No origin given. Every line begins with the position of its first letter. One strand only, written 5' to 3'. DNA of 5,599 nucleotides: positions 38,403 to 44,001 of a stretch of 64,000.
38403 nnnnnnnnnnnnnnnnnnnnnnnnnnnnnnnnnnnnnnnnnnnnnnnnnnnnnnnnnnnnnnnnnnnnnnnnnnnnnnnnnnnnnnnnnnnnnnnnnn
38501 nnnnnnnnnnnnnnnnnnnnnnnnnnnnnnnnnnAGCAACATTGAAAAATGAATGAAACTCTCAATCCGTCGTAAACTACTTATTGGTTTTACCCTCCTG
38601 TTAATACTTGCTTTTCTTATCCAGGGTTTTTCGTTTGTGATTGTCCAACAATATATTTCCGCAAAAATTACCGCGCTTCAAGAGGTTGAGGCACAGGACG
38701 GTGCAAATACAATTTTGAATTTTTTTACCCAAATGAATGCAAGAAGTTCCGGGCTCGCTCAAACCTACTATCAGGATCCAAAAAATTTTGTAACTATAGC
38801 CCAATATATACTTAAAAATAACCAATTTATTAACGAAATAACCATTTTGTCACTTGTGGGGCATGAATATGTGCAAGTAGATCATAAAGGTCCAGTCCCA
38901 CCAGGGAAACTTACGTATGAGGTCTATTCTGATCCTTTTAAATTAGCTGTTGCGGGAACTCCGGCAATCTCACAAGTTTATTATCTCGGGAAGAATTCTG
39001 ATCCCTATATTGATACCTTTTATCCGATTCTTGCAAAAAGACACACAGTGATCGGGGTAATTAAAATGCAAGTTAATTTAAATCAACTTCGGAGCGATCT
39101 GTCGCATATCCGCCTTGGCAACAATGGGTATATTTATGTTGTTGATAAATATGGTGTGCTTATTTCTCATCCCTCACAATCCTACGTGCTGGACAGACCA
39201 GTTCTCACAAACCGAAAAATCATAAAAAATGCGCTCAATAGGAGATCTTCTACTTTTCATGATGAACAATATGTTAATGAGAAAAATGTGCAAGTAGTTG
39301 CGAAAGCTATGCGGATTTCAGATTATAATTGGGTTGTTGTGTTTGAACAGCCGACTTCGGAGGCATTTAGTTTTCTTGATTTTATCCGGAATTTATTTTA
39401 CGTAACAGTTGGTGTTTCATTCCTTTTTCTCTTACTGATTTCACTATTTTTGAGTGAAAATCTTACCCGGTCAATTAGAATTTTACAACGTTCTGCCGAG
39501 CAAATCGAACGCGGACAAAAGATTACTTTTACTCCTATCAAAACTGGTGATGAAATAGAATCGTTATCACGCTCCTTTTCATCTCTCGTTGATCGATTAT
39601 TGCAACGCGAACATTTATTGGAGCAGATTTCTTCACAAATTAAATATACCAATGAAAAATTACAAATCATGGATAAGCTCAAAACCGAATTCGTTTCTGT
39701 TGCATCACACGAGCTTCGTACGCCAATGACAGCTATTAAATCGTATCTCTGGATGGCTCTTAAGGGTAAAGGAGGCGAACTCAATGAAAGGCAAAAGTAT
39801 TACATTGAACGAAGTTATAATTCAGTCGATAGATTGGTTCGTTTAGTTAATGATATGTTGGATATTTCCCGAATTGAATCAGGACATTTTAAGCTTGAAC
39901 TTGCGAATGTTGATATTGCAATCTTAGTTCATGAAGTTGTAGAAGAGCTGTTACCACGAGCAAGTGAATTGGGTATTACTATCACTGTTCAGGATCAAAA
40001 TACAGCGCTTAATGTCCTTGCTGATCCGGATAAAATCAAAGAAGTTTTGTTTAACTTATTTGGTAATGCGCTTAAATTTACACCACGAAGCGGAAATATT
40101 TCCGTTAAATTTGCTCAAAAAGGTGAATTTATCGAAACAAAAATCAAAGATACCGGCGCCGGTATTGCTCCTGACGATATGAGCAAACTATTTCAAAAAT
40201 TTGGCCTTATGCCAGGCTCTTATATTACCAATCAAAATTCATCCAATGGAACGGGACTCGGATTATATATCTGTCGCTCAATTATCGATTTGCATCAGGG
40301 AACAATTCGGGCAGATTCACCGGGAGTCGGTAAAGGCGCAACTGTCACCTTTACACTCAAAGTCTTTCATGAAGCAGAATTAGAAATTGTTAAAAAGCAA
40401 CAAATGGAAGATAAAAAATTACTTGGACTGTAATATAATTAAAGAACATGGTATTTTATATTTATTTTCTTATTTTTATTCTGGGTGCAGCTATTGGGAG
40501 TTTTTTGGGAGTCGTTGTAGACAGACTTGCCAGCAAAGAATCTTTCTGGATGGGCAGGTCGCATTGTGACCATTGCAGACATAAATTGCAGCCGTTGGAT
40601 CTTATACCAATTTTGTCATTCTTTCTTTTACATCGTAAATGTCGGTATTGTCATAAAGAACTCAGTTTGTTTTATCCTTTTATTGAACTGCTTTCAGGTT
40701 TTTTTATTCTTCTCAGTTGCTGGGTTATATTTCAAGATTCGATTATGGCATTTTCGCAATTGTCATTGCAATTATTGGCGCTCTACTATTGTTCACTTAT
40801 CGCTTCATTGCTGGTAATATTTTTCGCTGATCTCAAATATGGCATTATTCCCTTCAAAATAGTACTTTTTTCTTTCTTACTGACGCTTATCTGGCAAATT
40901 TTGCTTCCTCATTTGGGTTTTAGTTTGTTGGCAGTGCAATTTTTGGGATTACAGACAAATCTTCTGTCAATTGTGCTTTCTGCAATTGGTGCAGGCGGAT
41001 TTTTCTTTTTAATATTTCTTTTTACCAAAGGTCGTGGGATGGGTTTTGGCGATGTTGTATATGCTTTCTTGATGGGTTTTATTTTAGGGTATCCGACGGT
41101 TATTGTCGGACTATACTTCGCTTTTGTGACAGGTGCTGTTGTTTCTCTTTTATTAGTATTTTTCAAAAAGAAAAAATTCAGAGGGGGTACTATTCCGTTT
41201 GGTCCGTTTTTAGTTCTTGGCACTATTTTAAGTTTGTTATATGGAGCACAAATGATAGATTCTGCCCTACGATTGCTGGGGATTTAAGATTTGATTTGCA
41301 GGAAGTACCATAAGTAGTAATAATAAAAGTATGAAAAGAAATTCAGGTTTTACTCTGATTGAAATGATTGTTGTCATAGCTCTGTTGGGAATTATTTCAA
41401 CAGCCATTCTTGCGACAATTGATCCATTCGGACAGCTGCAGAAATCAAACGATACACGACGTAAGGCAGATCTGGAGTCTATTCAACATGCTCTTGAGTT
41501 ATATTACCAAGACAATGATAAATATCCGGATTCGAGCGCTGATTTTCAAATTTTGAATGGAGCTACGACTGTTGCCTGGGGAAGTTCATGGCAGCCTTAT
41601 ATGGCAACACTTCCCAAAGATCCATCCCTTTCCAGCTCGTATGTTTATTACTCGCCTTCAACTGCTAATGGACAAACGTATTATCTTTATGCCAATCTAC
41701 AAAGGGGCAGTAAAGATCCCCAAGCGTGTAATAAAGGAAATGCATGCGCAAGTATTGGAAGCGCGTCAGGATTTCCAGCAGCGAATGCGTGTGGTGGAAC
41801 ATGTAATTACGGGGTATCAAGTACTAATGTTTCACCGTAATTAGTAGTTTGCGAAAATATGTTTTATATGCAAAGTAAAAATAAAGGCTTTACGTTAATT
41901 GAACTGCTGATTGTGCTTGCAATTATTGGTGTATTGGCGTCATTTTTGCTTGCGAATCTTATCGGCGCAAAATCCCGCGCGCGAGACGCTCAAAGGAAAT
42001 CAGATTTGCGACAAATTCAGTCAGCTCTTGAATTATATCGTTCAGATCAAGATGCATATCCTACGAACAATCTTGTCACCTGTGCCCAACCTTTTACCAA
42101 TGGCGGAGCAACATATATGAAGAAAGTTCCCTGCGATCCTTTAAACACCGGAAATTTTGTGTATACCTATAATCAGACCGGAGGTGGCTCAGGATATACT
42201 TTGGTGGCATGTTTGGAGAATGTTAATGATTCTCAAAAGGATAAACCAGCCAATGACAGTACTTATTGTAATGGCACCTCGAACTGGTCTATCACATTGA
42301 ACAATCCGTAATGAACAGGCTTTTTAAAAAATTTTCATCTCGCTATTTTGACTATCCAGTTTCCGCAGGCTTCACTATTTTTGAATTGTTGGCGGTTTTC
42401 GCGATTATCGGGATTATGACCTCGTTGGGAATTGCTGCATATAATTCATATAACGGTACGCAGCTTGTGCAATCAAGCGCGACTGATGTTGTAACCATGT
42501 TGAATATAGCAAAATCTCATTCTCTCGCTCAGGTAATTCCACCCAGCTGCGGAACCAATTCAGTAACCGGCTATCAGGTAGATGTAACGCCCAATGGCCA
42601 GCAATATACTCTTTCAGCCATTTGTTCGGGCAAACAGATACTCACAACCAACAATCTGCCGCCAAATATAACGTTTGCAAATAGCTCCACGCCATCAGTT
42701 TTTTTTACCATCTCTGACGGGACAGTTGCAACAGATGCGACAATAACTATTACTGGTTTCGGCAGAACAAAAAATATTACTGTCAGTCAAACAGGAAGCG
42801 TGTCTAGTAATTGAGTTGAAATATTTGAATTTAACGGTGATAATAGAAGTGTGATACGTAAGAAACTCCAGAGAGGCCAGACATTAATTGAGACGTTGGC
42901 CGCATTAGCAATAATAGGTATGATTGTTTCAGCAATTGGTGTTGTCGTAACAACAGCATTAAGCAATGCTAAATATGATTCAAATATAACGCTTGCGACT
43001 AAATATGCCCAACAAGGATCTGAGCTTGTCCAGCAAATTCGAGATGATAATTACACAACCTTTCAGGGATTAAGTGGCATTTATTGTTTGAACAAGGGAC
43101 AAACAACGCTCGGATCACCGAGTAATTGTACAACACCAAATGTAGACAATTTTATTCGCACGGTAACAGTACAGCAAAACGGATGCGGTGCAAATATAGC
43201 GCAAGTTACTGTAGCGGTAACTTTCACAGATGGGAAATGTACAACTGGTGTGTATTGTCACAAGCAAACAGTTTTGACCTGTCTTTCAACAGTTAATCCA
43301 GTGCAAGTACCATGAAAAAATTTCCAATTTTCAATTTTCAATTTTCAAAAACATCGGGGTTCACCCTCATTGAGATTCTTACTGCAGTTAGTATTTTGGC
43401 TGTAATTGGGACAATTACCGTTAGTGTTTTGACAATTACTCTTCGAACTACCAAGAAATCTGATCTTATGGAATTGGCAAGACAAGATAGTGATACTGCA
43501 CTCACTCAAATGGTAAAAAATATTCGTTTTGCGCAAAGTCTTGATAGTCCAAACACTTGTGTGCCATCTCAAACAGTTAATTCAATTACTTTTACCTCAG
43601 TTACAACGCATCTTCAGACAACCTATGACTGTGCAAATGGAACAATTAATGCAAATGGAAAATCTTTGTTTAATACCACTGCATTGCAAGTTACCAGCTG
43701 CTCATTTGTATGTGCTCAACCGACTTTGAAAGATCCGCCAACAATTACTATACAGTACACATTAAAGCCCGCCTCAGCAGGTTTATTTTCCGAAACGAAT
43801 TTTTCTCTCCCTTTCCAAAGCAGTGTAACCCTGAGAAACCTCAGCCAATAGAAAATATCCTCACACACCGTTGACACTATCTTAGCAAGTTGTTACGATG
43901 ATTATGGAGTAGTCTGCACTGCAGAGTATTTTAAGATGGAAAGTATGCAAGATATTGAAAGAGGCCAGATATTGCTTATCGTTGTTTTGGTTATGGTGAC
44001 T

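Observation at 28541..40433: Amino-acid-type solute-binding protein plus Cache histidine kinase pair, tandemly duplicated and inserted inside the type IV pilus locus with an orphan CheY-like regulator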

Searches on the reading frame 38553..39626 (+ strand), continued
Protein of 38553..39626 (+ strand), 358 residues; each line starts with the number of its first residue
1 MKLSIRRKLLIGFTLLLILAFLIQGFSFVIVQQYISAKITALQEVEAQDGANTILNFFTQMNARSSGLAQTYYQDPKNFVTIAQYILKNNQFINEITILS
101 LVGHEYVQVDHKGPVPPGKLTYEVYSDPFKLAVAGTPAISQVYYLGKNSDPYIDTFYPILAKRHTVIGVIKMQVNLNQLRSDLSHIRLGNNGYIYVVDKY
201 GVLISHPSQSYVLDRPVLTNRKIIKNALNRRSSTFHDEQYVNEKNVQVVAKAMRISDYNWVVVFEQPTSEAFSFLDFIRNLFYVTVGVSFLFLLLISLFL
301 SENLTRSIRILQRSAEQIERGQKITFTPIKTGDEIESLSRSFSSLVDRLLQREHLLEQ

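Call 32: search_protein_families(library=pfam, proteins=[L008:82-2109:+, L008:2140-3324:+, L008:3328-3753:+, L008:3736-6231:-, L008:6744-7202:+, L008:7174-8394:+, L003:8134-9048:+, L003:7646-8131:+, L003:2121-5051:+, L003:12251-12442:+], max_evalue=0.01)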
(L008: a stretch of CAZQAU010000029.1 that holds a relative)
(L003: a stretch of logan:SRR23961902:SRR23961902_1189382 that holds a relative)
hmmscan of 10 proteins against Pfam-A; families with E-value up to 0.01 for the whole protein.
L008:82-2109:+ (675 aa): 12 families
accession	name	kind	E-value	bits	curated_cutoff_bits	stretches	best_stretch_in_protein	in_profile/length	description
PF02518.31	HATPase_c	-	7.8e-29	100.8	26.4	1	561-671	2-110/111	Histidine kinase-, DNA gyrase B-, and HSP90-like ATPase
PF02743.24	dCache_1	-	3.2e-19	69.9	45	1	8-189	61-239/240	Cache domain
PF00512.31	HisKA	-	6.4e-18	65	26.9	1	447-514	2-66/66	His Kinase A (phospho-acceptor) domain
PF17201.10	Cache_3-Cache_2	-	8.5e-08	32.3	27.7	1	76-201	160-294/299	Cache 3/Cache 2 fusion domain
PF00989.32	PAS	-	1.5e-07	31.8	22.6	1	327-374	7-55/113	PAS fold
PF13426.13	PAS_9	-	3.9e-07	30.7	27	1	333-439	3-103/103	PAS domain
PF00672.30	HAMP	-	3.3e-06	27.7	25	1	231-274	8-51/53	HAMP domain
PF22673.2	MCP-like_PDC_1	-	2.7e-05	25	27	1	39-102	50-111/113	Methyl-accepting chemotaxis protein-like, first PDC sensor domain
PF08448.16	PAS_4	-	5.8e-05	23.7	23.1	1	329-441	3-109/110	PAS fold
PF17203.10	sCache_3_2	-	0.0014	19.1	28.4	0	107-132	48-71/140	Single cache domain 3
PF08269.17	dCache_2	-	0.0032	17.1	26.5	0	102-135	194-227/298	Cache domain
PF14501.12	HATPase_c_5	-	0.0079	16.5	22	0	564-656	5-90/102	GHKL domain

L008:2140-3324:+ (394 aa): 2 families
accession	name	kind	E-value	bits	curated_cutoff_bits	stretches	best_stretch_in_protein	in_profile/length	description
PF08495.15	FIST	-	2.6e-47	161.6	23.2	1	37-227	2-189/189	FIST N domain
PF10442.14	FIST_C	-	3.3e-35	121.5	28.5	1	231-372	3-131/131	FIST C domain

L008:3328-3753:+ (141 aa): 1 family
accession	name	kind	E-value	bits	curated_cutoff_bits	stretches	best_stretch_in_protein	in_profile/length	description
PF00072.30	Response_reg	-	5.4e-24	84.9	30.2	1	19-130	1-108/111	Response regulator receiver domain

L008:3736-6231:- (831 aa): 6 families
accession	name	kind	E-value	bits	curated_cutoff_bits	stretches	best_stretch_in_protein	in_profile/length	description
PF00122.25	E1-E2_ATPase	-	1.7e-47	161.8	28.1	1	117-294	4-181/181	E1-E2 ATPase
PF00689.26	Cation_ATPase_C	-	1.5e-23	83.9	27.3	1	658-822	1-175/175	Cation transporting ATPase, C-terminus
PF00690.31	Cation_ATPase_N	-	9.2e-16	57.7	20.4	1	18-75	11-69/69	Cation transporter/ATPase, N-terminus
PF00702.32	Hydrolase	-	1e-12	49.3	26.4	1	312-589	3-191/191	haloacid dehalogenase-like hydrolase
PF13246.12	Cation_ATPase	-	4e-08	33.6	21.7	1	368-416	39-90/91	Cation transport ATPase (P-type)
PF08282.18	Hydrolase_3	-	0.001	19.3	20.9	1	573-611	207-245/255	haloacid dehalogenase-like hydrolase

L008:6744-7202:+ (152 aa): 2 families
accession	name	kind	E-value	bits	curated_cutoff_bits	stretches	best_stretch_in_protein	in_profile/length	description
PF00258.30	Flavodoxin_1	-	1e-14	55.4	25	1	5-128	1-129/143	Flavodoxin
PF12724.12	Flavodoxin_5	-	0.00028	21.7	27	1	4-56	1-52/145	Flavodoxin domain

L008:7174-8394:+ (406 aa): 1 family
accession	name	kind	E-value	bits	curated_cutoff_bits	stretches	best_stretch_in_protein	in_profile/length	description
PF09992.14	NAGPA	-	8.1e-15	55.9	25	1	234-403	3-168/169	Phosphodiester glycosidase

L003:8134-9048:+ (304 aa): 1 family
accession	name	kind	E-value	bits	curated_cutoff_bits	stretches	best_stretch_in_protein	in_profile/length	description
PF13640.12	2OG-FeII_Oxy_3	-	1.2e-08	36.2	27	1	140-277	5-91/98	2OG-Fe(II) oxygenase superfamily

L003:7646-8131:+ (161 aa): 0 families

L003:2121-5051:+ (976 aa): 0 families

L003:12251-12442:+ (63 aa): 1 family
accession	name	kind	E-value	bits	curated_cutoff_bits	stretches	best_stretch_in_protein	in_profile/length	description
PF00512.31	HisKA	-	0.0029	18.1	26.9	1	14-55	17-57/66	His Kinase A (phospho-acceptor) domain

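Call 99: predict_structure(alignment_id=A4)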
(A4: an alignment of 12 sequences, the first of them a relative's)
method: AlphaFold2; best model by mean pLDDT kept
length: 626 residues; sequences in the alignment: 12
mean_pLDDT: 75.3   pTM: 0.42
mean pLDDT of the five models: 75.3, 70.5, 68.4, 68.4, 68.1
residues with pLDDT >= 90: 47; 70-90: 423; 50-70: 102; < 50: 54
segments of 3 or more residues with pLDDT < 50: 1-3, 321-345, 551-567, 622-626
pLDDT, mean of each block of 10 residues (from residue 1): 59 75 77 77 83 85 88 87 88 90 90 86 82 86 65 89 87 85 78 87 81 81 88 80 86 83 88 76 76 72 57 52 32 42 49 58 55 54 65 78 73 78 73 72 72 88 86 86 79 88 84 89 88 84 69 36 47 85 87 85 81 63 43
secondary structure, 60 per line:
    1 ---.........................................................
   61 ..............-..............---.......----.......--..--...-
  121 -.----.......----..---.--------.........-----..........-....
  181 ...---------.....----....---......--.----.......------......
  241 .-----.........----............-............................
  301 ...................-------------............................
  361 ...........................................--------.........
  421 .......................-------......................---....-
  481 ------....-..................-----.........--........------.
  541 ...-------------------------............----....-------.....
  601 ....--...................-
elements in order: H4-74 H76-89 E93-99 E104-110 H127-133 E152-160 E166-175 H177-183 E193-197 E202-205 H209-214 H222-228 H235-238 E239-241 E247-255 E260-267 H268-271 H273-319 H333-403 H412-443 E451-454 H455-472 E476-479 E487-490 H492-509 E515-523 E526-533 H540-543 H569-580 E585-588 E596-604 H607-625

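Call 101: fold_search(model_id=the predicted structure, library=pdb)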
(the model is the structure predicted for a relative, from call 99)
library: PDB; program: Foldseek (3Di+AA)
matches with E <= 10: 1185; with E <= 0.001: 473
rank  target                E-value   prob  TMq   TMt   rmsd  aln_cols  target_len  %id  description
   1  9a5d_A                2.5e-27  1.00  0.28  0.29  59.7       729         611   17  Integrative model of WALK-YYCH by crosslinking MS and deep learning (released 2024-09-18)
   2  9jfj_A                6.8e-19  1.00  0.29  0.71   5.6       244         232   29  Crystal structure of the cytoplasmic domain of ZraS in ADP-bound form (released 2025-03-26)
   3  6rh0_B                1.1e-18  1.00  0.30  0.73   6.3       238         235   29  Revisiting pH-gated conformational switch. Complex HK853-RR468 pH 5.5 (released 2020-02-19)
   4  6rh0_A                3.1e-18  1.00  0.29  0.72   6.4       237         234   29  Revisiting pH-gated conformational switch. Complex HK853-RR468 pH 5.5 (released 2020-02-19)
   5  6rgz_A                3.1e-18  1.00  0.29  0.71   6.5       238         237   28  Revisiting pH-gated conformational switch. Complex HK853-RR468 pH 6.5 (released 2020-02-19)
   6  6rfv_B                5.7e-18  1.00  0.29  0.73   6.3       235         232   29  Revisiting pH-gated conformational switch. Complex HK853-RR468 pH 7 (released 2020-02-19)
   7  5uht_A                5.7e-18  1.00  0.29  0.71   6.2       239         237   28  Structure of the Thermotoga maritima HK853-BeF3-RR468 complex at pH 5.0 (released 2017-12-27)
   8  9jfj_B                6.4e-18  1.00  0.24  0.63  17.9       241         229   28  Crystal structure of the cytoplasmic domain of ZraS in ADP-bound form (released 2025-03-26)
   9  4jav_B                7.1e-18  1.00  0.28  0.66   7.5       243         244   28  Structural basis of a rationally rewired protein-protein interface (HK853wt and RR468mutant V13P, L14I, I17M and N21V) (released 2013-09-04)
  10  6rh7_A                7.5e-18  1.00  0.30  0.72   6.7       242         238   28  Revisiting pH-gated conformational switch. Complex HK853 mutant H260A -RR468 mutant D53A pH 7.5 (released 2020-02-19)
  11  4jas_A                8.4e-18  1.00  0.29  0.69   7.2       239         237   28  Structural basis of a rationally rewired protein-protein interface (HK853mutant A268V, A271G, T275M, V294T and D297E a (released 2013-09-04)
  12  6rh8_A                9.4e-18  1.00  0.29  0.71   6.4       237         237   28  Revisiting pH-gated conformational switch. Complex HK853 mutant H260A -RR468 mutant D53A pH 5.3 (released 2020-02-19)
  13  3dge_A                1.3e-17  1.00  0.29  0.71   6.4       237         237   29  Structure of a histidine kinase-response regulator complex reveals insights into Two-component signaling and a novel c (released 2009-07-07)
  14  4q20_A                1.6e-17  1.00  0.29  0.70   5.9       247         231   23  Crystal structure of a C-terminal part of tyrosine kinase (DivL) from Caulobacter crescentus CB15 at 2.50 A resolution (released 2014-04-23)
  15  9jfj_C                1.7e-17  1.00  0.31  0.80   7.0       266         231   28  Crystal structure of the cytoplasmic domain of ZraS in ADP-bound form (released 2025-03-26)
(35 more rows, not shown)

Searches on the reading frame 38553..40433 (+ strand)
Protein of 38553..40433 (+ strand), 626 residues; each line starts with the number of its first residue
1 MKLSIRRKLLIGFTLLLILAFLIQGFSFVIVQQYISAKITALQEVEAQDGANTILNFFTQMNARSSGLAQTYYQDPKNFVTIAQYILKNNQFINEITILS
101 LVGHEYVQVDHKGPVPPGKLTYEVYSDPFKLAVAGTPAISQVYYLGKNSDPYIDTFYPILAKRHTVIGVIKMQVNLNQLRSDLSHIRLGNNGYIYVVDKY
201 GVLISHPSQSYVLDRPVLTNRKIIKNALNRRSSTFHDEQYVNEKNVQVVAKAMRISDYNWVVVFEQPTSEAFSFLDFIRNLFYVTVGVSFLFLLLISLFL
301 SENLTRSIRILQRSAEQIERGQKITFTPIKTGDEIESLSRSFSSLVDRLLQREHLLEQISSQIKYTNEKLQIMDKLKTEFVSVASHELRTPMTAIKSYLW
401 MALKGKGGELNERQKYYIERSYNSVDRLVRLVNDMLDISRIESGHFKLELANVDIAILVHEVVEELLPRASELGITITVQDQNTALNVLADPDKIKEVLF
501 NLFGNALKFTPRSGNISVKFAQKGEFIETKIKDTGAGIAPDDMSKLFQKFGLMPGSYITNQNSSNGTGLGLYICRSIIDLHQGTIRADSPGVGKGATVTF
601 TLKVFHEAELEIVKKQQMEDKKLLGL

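Call 4: search_protein_families(library=pfam, proteins=[window:38553-40433:+], max_evalue=0.01)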
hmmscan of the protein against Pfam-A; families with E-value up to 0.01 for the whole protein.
window:38553-40433:+ (626 aa): 8 families
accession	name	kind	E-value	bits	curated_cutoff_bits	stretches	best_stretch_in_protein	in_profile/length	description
PF02518.31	HATPase_c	-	2.2e-24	86.4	26.4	1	491-604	2-109/111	Histidine kinase-, DNA gyrase B-, and HSP90-like ATPase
PF00512.31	HisKA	-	6.3e-21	74.6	26.9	1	377-444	2-66/66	His Kinase A (phospho-acceptor) domain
PF02743.24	dCache_1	-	6.1e-16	59.1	45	1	51-264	19-239/240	Cache domain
PF17201.10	Cache_3-Cache_2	-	5.4e-12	46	27.7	1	150-278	158-296/299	Cache 3/Cache 2 fusion domain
PF08269.17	dCache_2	-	2.1e-06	27.5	26.5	1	175-263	191-289/298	Cache domain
PF00672.30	HAMP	-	3.3e-05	24.5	25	1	300-350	2-52/53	HAMP domain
PF13581.12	HATPase_c_2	-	0.0012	19.3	27.4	1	496-584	37-113/127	Histidine kinase-like ATPase domain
PF17200.10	sCache_2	-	0.0047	17.3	25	0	179-262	41-136/155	Single Cache domain 2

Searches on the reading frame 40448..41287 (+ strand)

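Call 4: search_protein_families(library=pfam, proteins=[window:40448-41287:+], max_evalue=0.01)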
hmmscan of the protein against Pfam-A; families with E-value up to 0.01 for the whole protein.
window:40448-41287:+ (279 aa): 2 families
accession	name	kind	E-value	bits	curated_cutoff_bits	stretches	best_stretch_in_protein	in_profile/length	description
PF06750.18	A24_N_bact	-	1e-27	96.4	23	1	11-93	1-83/84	Bacterial Peptidase A24 N-terminal domain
PF01478.23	Peptidase_A24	-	4.3e-09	37.2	26.5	1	116-233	2-103/104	Type IV leader peptidase family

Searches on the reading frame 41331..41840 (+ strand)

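Call 8: search_protein_families(library=pfam, proteins=[window:41331-41840:+], max_evalue=0.001)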
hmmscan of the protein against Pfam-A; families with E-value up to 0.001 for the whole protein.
window:41331-41840:+ (169 aa): 2 families
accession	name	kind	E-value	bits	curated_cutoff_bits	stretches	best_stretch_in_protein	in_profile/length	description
PF08334.16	T2SSG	-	1.2e-11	45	21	1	33-120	3-88/108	Type II secretion system (T2SS), protein G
PF07963.17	N_methyl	-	4.2e-09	36.1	21.2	1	1-27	1-27/27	Prokaryotic N-terminal methylation motif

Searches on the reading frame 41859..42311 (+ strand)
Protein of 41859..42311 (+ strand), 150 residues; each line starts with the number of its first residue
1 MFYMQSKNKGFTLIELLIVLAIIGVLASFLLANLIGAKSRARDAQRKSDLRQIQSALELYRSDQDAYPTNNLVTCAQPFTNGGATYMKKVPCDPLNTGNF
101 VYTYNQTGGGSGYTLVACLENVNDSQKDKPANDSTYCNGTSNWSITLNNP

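Call 8: search_protein_families(library=pfam, proteins=[window:41859-42311:+], max_evalue=0.001)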
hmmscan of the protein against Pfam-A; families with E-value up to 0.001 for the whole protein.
window:41859-42311:+ (150 aa): 3 families
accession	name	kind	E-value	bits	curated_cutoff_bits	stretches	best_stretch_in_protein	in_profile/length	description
PF07963.17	N_methyl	-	2.5e-10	39.9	21.2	1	6-30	2-26/27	Prokaryotic N-terminal methylation motif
PF08334.16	T2SSG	-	1.4e-07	31.9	21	1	33-117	1-89/108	Type II secretion system (T2SS), protein G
PF16732.10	ComP_DUS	-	0.00071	20.8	27.3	0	40-111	9-79/87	Type IV minor pilin ComP, DNA uptake sequence receptor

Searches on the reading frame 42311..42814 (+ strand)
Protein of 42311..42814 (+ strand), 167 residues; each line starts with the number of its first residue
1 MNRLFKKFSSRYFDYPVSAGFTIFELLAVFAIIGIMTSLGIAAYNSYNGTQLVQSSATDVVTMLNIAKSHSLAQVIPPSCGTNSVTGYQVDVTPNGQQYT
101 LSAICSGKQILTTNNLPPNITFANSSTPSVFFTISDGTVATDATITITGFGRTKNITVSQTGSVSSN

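Call 8: search_protein_families(library=pfam, proteins=[window:42311-42814:+], max_evalue=0.001)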
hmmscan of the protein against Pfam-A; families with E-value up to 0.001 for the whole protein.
window:42311-42814:+ (167 aa): 0 families

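Call 72: search_protein_families(library=ncbifam, proteins=[window:42311-42814:+], max_evalue=0.001)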
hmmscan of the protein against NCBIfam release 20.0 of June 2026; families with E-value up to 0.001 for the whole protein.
window:42311-42814:+ (167 aa): 3 families
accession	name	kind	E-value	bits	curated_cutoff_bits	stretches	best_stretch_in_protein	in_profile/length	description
TIGR01708.2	typeII_sec_gspH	equivalog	8.8e-09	35.6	80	1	19-73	2-56/169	type II secretion system minor pseudopilin GspH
NF007800.0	PRK10506.1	equivalog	1.1e-05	25.4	158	1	19-72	9-62/163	prepilin peptidase-dependent protein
NF007862.0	PRK10574.1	equivalog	0.00011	22.3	138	1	19-47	5-33/145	prepilin peptidase-dependent pilin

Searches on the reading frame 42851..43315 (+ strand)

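Call 9: search_protein_families(library=pfam, proteins=[window:42851-43315:+], max_evalue=0.001)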
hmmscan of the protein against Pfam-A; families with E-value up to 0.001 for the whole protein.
window:42851-43315:+ (154 aa): 1 family
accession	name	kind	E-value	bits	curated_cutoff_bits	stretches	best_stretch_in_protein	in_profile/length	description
PF07963.17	N_methyl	-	1.9e-05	24.5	21.2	1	5-29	2-26/27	Prokaryotic N-terminal methylation motif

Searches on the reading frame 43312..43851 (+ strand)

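Call 9: search_protein_families(library=pfam, proteins=[window:43312-43851:+], max_evalue=0.001)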
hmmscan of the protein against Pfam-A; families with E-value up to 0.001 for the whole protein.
window:43312-43851:+ (179 aa): 1 family
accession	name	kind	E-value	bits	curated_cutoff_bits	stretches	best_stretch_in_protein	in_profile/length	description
PF07963.17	N_methyl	-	3.5e-05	23.6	21.2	1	13-35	3-25/27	Prokaryotic N-terminal methylation motif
